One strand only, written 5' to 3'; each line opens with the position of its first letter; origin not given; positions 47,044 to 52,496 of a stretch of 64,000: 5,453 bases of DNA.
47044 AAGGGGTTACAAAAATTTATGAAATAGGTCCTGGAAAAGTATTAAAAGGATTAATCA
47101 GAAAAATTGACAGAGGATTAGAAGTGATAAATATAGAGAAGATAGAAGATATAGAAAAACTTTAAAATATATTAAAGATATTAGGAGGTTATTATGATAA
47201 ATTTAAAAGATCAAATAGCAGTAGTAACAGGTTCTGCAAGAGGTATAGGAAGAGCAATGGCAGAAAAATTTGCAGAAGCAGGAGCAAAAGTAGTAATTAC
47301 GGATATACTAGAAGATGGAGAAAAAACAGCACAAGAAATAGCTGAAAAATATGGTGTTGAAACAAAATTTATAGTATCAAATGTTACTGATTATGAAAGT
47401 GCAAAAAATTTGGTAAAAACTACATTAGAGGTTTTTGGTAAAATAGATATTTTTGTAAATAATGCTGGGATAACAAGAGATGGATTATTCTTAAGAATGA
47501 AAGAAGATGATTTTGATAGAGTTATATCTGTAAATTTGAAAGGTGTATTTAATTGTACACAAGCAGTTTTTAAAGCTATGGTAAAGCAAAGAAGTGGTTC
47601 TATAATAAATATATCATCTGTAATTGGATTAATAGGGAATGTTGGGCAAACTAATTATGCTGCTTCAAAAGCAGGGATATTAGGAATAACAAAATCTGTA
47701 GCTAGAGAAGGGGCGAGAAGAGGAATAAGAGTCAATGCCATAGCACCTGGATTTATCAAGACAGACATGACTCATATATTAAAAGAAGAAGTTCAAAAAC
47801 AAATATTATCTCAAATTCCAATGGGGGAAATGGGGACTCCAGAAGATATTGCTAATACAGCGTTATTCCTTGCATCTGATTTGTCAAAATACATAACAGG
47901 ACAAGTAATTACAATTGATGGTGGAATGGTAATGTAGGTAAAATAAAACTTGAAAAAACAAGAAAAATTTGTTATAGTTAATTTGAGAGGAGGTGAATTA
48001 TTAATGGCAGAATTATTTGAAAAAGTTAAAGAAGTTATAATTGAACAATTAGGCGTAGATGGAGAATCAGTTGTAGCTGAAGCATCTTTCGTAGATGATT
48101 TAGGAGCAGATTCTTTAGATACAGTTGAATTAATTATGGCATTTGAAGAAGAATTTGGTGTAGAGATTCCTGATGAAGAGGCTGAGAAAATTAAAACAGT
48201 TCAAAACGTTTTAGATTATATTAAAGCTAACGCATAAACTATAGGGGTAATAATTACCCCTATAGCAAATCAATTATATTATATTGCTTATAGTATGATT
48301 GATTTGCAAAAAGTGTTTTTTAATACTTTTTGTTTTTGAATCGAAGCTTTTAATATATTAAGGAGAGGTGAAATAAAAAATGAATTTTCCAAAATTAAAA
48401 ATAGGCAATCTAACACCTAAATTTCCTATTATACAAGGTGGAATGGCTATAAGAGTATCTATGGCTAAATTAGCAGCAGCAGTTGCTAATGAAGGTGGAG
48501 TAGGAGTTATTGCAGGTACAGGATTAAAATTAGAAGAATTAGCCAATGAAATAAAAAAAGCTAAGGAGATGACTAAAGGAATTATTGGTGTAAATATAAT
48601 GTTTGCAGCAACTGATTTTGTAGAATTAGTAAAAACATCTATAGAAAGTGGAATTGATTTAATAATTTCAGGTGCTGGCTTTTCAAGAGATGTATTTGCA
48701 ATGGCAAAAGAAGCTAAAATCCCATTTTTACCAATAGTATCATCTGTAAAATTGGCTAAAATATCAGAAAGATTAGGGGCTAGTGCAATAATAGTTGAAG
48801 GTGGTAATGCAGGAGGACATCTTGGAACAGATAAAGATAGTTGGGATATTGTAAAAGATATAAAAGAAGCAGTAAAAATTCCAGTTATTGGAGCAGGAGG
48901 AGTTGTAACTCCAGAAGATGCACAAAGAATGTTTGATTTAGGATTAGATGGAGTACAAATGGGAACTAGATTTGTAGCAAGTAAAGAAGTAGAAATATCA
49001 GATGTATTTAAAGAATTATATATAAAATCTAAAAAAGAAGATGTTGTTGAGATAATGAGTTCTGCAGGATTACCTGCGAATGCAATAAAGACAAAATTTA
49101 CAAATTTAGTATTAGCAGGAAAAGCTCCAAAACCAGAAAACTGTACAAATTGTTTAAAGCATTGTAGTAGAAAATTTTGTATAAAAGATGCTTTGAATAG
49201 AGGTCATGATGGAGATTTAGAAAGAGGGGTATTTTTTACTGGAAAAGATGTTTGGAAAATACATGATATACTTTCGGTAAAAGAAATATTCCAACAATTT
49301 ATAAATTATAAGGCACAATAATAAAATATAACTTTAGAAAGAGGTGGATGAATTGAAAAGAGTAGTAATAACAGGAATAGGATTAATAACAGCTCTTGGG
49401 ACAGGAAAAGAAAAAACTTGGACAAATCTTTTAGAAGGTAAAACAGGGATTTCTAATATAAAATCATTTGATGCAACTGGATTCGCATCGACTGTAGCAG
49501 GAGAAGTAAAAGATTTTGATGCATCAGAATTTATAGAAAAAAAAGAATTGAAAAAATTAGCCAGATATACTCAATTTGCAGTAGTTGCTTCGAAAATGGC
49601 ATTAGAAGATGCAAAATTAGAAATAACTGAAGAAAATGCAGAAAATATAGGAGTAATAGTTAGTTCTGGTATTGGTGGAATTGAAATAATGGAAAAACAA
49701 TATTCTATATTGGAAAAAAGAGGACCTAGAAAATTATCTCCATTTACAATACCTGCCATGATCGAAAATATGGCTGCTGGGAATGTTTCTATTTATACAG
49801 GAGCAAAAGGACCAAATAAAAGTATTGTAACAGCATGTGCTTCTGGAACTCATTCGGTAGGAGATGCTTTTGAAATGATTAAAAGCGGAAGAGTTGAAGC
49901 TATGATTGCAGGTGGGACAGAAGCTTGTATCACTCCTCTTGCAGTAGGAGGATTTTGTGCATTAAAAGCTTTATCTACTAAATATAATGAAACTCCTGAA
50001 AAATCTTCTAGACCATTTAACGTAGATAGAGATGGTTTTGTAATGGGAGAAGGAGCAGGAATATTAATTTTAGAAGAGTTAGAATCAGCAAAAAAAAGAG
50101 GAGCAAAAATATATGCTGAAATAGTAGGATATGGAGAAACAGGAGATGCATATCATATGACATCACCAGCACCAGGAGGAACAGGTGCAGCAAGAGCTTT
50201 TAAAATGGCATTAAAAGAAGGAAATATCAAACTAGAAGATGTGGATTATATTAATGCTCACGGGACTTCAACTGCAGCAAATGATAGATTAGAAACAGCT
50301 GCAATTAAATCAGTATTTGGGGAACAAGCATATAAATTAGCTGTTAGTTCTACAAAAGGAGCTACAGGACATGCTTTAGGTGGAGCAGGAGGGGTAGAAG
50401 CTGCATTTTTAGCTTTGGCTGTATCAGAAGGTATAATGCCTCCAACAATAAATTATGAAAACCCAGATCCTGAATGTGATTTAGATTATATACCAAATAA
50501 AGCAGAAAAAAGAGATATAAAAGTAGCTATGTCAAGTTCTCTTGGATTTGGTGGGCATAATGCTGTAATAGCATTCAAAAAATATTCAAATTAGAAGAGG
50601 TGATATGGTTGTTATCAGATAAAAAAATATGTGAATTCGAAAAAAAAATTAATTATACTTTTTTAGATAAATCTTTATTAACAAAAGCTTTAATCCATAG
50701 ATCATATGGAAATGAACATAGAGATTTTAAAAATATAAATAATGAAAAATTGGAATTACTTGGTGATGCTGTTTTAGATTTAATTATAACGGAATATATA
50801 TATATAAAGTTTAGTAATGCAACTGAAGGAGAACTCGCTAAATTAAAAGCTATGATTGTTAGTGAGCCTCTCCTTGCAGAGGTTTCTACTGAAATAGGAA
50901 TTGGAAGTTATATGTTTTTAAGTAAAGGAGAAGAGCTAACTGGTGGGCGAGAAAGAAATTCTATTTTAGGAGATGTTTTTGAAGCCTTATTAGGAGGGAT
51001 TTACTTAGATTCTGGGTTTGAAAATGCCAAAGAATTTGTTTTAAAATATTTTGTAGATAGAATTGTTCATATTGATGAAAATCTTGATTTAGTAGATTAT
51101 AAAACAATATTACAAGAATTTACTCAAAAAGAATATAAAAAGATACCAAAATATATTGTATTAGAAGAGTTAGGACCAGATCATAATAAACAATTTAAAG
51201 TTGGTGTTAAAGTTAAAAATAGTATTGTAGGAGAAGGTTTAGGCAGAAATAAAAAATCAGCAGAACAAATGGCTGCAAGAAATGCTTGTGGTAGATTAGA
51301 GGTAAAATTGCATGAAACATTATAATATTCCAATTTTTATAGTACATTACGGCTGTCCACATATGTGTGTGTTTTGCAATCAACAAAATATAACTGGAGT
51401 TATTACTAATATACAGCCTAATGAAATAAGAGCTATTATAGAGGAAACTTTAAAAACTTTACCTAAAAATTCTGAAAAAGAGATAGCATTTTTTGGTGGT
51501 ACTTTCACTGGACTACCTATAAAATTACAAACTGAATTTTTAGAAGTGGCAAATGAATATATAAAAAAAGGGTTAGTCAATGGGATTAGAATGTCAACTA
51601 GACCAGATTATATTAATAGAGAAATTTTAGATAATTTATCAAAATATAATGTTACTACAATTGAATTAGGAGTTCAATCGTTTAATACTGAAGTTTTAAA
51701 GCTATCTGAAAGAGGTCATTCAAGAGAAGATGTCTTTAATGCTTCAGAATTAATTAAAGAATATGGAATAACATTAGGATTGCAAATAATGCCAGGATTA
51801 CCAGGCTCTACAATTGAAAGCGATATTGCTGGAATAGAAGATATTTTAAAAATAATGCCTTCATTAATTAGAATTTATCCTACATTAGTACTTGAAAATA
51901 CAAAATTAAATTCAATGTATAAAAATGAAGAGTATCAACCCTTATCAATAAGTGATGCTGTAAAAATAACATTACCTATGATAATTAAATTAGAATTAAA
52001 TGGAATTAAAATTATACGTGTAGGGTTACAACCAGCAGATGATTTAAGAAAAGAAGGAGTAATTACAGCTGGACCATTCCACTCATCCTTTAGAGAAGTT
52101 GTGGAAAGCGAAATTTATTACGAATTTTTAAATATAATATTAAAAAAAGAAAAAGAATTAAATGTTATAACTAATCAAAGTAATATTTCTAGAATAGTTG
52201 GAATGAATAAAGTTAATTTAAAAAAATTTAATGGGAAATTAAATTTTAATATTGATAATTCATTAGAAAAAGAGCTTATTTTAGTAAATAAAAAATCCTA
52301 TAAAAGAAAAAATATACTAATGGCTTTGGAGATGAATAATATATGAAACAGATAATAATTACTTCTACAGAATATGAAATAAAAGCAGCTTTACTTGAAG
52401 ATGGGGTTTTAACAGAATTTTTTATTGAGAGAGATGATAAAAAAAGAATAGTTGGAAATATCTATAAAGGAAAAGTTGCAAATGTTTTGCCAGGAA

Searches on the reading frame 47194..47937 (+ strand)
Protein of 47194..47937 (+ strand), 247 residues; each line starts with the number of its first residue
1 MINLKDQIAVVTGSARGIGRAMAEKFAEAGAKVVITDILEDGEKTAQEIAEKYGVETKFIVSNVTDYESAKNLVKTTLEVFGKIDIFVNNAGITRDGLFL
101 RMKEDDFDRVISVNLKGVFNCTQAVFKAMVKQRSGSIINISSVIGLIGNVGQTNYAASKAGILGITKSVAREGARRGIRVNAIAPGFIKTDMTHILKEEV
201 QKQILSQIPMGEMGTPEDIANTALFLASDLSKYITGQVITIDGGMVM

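Call 89: search_protein_families(library=pfam, proteins=[window:47194-47937:+], max_evalue=0.00001)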
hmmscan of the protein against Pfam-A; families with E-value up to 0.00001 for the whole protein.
window:47194-47937:+ (247 aa): 3 families
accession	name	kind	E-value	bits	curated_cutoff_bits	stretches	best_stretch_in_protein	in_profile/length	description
PF13561.12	adh_short_C2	-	2.7e-77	260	27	1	13-245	1-235/236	Enoyl-(Acyl carrier protein) reductase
PF00106.31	adh_short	-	1e-64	218.1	26.6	1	7-198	1-192/195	short chain dehydrogenase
PF08659.16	KR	-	9.4e-20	71.7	22.6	1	10-173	4-167/180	KR domain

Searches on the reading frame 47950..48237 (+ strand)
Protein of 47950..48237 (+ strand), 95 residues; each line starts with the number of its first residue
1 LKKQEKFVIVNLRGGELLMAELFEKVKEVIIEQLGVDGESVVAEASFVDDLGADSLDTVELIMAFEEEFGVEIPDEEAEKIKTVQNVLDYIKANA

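Call 89: search_protein_families(library=pfam, proteins=[window:47950-48237:+], max_evalue=0.00001)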
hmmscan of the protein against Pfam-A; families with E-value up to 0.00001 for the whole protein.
window:47950-48237:+ (95 aa): 2 families
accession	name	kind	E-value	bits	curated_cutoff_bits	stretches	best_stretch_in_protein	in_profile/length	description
PF00550.31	PP-binding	-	2.5e-16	60.1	20.8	1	24-91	1-67/67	Phosphopantetheine attachment site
PF14573.12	PP-binding_2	-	1.8e-06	28.5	32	1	40-93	33-86/96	Acyl-carrier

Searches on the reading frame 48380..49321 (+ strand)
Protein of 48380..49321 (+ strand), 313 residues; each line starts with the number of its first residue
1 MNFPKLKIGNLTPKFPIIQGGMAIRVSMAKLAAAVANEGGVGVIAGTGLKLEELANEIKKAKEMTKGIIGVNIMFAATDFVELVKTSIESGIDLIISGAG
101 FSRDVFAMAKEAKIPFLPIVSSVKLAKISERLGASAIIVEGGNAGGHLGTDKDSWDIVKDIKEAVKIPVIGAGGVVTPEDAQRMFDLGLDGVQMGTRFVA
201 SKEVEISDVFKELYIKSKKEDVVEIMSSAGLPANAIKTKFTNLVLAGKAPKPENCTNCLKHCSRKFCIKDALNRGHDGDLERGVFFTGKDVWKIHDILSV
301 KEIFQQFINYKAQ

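Call 89: search_protein_families(library=pfam, proteins=[window:48380-49321:+], max_evalue=0.00001)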
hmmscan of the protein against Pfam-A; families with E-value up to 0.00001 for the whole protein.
window:48380-49321:+ (313 aa): 5 families
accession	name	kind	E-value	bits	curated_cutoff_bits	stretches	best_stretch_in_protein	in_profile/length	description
PF03060.21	NMO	-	3.4e-52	178.3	28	2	80-308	102-329/331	Nitronate monooxygenase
PF00478.31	IMPDH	-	5e-09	36.1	25.6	1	12-195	32-173/345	IMP dehydrogenase / GMP reductase domain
PF01207.24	Dus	-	1.6e-08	34.5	20.4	1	122-195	140-214/311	Dihydrouridine synthase (Dus)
PF00977.27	His_biosynth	-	8.5e-06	25.8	23.6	0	118-198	144-222/228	Histidine biosynthesis protein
PF05690.20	ThiG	-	9.7e-06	25.5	23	0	123-202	134-211/247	Thiazole biosynthesis protein ThiG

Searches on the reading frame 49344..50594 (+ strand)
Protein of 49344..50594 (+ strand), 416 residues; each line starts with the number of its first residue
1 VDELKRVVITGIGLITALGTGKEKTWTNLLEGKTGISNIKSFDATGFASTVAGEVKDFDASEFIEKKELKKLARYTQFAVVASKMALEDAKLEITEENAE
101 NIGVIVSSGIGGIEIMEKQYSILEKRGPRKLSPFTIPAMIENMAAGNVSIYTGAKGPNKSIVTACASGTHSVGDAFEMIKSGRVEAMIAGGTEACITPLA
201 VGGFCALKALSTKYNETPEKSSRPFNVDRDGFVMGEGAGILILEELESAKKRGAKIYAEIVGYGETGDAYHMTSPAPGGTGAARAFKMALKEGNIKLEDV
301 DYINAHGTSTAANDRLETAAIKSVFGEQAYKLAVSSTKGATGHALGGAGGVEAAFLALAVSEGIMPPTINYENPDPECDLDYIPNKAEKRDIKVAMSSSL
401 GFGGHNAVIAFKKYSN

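Call 89: search_protein_families(library=pfam, proteins=[window:49344-50594:+], max_evalue=0.00001)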
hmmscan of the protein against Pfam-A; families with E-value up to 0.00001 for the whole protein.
window:49344-50594:+ (416 aa): 2 families
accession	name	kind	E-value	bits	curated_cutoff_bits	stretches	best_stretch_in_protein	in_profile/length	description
PF00109.32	ketoacyl-synt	-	1.4e-57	195.6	20.8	1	5-249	2-252/252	Beta-ketoacyl synthase, N-terminal domain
PF02801.28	Ketoacyl-synt_C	-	1.4e-36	125.5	20.8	1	257-372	1-119/119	Beta-ketoacyl synthase, C-terminal domain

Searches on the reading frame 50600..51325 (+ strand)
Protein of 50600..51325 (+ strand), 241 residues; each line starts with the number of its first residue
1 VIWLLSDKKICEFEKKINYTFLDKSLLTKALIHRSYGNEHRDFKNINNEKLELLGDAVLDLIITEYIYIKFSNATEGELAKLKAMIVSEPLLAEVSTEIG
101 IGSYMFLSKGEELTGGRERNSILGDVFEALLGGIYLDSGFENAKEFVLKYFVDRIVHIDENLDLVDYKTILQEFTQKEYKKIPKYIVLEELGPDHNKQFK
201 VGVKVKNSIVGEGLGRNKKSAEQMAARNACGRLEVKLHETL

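Call 89: search_protein_families(library=pfam, proteins=[window:50600-51325:+], max_evalue=0.00001)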
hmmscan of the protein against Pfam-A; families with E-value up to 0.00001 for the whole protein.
window:50600-51325:+ (241 aa): 4 families
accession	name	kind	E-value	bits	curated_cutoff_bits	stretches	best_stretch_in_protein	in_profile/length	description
PF14622.11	Ribonucleas_3_3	-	4.8e-40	137.1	35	1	23-153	1-126/128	Ribonuclease-III-like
PF00636.31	Ribonuclease_3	-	7.2e-22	78.5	27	1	49-139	1-102/102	Ribonuclease III domain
PF00035.32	dsrm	-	1.2e-16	61.5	23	1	167-230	1-63/66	Double-stranded RNA binding motif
PF22935.1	RM44_endonuclase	-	3.6e-07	30.8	27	1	13-105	9-116/139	Large ribosomal subunit protein mL44, endonuclease domain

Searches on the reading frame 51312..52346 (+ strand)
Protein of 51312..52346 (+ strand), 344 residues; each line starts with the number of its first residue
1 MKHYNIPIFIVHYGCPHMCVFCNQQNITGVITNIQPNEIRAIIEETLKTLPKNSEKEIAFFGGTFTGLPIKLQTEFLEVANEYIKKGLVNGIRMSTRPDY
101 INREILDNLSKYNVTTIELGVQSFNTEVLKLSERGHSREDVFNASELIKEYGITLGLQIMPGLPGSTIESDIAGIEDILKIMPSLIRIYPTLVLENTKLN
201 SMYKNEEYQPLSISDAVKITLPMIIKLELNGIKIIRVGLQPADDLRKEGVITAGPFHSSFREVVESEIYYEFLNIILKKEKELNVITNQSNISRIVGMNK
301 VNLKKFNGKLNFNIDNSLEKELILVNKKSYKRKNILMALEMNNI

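Call 89: search_protein_families(library=pfam, proteins=[window:51312-52346:+], max_evalue=0.00001)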
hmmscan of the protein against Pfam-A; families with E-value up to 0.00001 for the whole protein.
window:51312-52346:+ (344 aa): 2 families
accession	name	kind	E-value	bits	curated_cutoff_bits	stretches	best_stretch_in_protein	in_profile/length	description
PF04055.27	Radical_SAM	-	1.2e-23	84.5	29.5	1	10-169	2-157/166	Radical SAM superfamily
PF16199.10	Radical_SAM_C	-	2e-18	66.7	31.9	1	183-269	1-84/85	Radical_SAM C-terminal domain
